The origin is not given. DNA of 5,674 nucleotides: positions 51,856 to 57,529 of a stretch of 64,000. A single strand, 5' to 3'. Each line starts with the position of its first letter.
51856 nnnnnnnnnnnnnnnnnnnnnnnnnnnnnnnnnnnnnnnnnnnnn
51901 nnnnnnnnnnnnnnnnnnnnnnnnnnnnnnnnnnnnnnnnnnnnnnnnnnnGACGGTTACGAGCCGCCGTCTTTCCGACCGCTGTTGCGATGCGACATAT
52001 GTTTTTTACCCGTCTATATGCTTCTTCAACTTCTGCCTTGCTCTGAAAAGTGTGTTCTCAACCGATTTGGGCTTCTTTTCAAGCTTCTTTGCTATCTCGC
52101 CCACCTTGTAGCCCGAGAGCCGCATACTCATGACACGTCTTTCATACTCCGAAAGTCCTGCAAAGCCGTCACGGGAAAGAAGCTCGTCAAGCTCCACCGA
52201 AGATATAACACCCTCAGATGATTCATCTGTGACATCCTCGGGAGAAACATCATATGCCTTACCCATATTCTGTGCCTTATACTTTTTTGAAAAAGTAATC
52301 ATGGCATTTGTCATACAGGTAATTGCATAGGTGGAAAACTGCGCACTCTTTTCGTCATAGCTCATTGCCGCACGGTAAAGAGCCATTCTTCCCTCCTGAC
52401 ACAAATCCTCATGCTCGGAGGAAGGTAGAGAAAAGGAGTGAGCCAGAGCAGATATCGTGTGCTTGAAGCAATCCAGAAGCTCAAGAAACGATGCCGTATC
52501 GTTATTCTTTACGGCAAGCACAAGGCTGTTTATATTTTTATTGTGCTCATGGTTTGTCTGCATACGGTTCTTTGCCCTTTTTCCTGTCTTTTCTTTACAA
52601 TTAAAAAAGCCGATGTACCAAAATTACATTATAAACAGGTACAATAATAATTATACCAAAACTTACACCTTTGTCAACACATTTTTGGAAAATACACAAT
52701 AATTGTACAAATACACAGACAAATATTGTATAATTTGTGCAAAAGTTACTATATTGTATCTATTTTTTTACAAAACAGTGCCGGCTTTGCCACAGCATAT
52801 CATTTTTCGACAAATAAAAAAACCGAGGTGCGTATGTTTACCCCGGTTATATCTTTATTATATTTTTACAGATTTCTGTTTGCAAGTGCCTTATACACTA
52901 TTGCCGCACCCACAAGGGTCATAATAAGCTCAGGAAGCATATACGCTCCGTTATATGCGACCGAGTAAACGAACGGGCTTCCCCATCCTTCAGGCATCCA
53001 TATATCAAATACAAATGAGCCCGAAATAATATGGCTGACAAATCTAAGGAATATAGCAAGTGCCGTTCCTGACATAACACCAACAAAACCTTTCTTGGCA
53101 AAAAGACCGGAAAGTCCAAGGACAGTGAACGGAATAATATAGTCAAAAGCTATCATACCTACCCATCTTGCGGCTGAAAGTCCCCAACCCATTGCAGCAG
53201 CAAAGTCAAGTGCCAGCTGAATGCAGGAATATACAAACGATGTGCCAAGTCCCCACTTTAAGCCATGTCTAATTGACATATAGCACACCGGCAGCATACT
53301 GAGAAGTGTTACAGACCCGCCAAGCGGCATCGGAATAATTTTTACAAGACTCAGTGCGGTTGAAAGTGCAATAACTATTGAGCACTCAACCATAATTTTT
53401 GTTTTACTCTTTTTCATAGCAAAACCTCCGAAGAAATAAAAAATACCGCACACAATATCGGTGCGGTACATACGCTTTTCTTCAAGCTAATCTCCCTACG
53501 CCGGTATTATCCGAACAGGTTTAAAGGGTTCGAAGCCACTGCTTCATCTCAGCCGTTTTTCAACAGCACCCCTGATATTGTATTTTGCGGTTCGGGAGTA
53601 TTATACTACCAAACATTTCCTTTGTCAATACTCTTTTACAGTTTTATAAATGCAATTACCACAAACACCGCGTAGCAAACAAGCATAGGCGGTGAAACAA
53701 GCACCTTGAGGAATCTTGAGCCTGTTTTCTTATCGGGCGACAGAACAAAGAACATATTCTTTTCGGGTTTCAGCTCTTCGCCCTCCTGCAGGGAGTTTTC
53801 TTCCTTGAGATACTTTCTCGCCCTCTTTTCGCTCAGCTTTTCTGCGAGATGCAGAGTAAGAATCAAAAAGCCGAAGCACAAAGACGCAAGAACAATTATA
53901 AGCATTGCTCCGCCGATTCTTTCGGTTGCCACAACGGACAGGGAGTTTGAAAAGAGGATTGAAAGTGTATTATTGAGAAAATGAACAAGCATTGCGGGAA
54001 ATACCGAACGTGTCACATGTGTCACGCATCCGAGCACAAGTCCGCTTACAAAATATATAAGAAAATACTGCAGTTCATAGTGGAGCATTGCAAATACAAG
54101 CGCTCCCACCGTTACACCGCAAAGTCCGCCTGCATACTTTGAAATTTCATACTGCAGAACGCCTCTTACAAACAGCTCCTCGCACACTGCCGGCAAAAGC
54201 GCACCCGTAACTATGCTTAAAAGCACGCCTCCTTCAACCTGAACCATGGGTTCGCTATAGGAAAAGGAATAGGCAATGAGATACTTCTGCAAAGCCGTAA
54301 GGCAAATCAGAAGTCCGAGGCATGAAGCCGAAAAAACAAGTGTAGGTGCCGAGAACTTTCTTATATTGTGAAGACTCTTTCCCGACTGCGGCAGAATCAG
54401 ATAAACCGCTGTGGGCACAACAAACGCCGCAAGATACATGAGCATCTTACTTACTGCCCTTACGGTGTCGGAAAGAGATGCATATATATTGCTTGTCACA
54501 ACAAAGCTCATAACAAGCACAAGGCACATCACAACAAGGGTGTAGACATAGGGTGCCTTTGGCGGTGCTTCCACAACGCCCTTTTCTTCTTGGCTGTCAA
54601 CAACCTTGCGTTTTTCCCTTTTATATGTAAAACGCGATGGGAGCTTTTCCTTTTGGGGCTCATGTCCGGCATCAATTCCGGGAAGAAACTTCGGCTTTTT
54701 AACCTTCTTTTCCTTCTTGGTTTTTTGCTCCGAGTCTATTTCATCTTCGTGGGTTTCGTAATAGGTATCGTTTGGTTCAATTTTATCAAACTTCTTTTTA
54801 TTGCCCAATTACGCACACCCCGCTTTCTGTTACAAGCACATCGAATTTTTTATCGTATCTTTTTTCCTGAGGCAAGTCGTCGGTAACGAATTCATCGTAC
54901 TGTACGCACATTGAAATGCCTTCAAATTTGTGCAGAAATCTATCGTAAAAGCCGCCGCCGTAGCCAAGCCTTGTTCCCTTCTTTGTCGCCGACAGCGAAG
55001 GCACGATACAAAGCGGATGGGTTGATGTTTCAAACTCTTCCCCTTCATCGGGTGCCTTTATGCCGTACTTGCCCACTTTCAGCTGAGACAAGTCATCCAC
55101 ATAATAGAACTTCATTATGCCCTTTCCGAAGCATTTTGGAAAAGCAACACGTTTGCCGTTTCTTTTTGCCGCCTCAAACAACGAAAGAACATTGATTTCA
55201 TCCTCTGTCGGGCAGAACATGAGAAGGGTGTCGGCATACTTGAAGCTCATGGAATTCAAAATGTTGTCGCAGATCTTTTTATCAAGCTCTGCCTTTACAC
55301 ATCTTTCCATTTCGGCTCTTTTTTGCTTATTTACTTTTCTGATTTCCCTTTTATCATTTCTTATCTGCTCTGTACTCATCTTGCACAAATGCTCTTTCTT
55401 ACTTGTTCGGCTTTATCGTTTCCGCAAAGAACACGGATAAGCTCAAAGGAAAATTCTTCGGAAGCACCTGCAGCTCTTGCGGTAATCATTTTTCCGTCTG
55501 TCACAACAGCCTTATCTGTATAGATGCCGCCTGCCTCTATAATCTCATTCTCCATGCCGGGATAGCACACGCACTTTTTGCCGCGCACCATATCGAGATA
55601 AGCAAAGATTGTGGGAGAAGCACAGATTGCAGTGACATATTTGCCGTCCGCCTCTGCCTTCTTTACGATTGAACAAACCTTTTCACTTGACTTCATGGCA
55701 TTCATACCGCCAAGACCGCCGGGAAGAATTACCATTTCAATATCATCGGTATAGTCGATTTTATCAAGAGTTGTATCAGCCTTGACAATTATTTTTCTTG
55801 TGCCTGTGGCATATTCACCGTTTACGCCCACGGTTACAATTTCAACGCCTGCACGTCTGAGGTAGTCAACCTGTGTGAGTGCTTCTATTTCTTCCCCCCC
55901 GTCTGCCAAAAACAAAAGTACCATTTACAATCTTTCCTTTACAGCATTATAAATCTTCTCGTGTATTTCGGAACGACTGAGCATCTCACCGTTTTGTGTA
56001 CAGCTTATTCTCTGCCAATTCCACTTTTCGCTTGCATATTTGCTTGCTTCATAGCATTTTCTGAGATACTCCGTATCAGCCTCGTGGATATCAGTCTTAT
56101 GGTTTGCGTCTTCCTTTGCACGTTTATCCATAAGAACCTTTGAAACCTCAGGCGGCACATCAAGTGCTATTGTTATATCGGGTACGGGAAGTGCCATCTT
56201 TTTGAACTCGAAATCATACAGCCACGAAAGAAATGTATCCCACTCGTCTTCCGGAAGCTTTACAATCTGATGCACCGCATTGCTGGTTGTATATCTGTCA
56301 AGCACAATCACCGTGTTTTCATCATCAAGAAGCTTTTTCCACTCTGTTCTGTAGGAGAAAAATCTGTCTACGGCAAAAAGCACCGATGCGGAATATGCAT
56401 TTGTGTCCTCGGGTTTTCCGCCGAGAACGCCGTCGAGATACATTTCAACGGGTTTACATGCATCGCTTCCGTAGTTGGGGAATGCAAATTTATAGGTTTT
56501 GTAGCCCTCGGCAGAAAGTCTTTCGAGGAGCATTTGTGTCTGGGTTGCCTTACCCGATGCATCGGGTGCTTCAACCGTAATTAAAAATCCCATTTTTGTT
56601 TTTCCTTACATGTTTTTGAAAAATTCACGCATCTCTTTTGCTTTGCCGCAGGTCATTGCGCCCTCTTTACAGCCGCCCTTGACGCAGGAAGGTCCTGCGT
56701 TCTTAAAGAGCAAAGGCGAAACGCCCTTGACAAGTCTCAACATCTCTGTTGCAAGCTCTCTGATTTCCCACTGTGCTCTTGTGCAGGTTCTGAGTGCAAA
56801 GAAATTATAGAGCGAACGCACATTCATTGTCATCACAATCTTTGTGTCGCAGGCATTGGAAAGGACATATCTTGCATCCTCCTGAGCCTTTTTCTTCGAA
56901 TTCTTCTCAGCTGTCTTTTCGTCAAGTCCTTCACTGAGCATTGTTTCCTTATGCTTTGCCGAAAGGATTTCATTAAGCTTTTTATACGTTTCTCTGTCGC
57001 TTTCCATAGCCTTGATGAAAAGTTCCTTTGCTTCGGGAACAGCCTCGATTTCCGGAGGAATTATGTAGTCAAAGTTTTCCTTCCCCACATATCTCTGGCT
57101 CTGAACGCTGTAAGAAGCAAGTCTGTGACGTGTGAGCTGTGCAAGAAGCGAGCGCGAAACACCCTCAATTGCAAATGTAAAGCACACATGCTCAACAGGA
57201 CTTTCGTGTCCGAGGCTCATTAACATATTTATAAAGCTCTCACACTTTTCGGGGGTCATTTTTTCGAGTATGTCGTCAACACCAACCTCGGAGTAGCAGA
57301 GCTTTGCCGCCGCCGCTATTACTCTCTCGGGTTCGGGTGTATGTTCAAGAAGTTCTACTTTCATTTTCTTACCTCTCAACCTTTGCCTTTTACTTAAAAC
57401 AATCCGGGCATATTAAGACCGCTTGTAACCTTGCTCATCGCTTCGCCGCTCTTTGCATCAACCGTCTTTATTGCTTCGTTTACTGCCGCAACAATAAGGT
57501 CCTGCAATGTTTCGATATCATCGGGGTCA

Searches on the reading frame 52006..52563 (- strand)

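Call 88: search_protein_families(library=pfam, proteins=[window:52006-52563:-], max_evalue=0.00001)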
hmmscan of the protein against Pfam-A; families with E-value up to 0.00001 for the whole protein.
window:52006-52563:- (185 aa): 2 families
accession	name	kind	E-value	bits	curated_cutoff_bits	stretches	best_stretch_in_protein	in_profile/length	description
PF04542.20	Sigma70_r2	-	2.3e-13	50.2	24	1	33-94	5-67/71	Sigma-70 region 2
PF08281.18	Sigma70_r4_2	-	9.3e-10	38.5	25.7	1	136-179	10-54/54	Sigma-70, region 4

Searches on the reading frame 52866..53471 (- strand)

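Call 88: search_protein_families(library=pfam, proteins=[window:52866-53471:-], max_evalue=0.00001)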
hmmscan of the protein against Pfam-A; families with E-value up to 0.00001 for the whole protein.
window:52866-53471:- (201 aa): 1 family
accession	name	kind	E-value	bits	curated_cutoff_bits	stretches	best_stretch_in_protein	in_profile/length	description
PF09515.15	Thia_YuaJ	-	1.1e-29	104.2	25.8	1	27-196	1-172/177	Thiamine transporter protein (Thia_YuaJ)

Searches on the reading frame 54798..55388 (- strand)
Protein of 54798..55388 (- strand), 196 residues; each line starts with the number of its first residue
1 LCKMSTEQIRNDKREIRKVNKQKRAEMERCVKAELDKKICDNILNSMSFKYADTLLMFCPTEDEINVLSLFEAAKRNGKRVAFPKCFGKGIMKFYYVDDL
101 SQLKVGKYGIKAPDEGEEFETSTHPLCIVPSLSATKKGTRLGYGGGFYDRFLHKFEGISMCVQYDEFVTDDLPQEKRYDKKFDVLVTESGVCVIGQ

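Call 88: search_protein_families(library=pfam, proteins=[window:54798-55388:-], max_evalue=0.00001)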
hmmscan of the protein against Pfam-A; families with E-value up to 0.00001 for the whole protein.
window:54798-55388:- (196 aa): 1 family
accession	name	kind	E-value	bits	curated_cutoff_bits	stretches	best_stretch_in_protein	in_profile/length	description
PF01812.26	5-FTHF_cyc-lig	-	1.3e-30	107.2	27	1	13-188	1-186/186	5-formyltetrahydrofolate cyclo-ligase family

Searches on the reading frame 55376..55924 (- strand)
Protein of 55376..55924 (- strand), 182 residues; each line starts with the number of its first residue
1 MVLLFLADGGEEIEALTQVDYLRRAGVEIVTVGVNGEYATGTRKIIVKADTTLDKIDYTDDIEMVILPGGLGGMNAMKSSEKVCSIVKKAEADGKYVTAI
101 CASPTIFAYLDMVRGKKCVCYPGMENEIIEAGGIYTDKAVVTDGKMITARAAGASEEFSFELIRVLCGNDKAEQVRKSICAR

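Call 88: search_protein_families(library=pfam, proteins=[window:55376-55924:-], max_evalue=0.00001)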
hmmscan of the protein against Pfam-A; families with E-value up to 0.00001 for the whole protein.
window:55376-55924:- (182 aa): 1 family
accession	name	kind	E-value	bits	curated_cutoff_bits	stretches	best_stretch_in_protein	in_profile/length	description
PF01965.30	DJ-1_PfpI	-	2.5e-39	135.2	26.6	1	2-164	3-164/165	DJ-1/PfpI family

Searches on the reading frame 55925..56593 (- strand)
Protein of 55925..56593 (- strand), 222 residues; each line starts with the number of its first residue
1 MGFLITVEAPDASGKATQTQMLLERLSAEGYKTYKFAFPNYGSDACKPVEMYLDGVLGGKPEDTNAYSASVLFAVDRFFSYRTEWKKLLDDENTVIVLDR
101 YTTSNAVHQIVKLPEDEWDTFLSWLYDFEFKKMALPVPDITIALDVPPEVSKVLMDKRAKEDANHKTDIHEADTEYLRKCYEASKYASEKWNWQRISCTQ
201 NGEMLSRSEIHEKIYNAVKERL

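Call 88: search_protein_families(library=pfam, proteins=[window:55925-56593:-], max_evalue=0.00001)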
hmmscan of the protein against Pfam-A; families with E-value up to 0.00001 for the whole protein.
window:55925-56593:- (222 aa): 1 family
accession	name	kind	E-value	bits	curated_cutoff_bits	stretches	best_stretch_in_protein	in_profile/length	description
PF02223.23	Thymidylate_kin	-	5.2e-17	62.6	27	1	8-203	2-179/185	Thymidylate kinase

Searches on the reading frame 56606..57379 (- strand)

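Call 88: search_protein_families(library=pfam, proteins=[window:56606-57379:-], max_evalue=0.00001)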
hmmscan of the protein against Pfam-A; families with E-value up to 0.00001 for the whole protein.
window:56606-57379:- (257 aa): 1 family
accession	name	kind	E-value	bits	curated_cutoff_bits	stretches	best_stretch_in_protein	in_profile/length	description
PF02511.20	Thy1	-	5e-72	242.1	24.8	1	9-222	1-190/191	Thymidylate synthase complementing protein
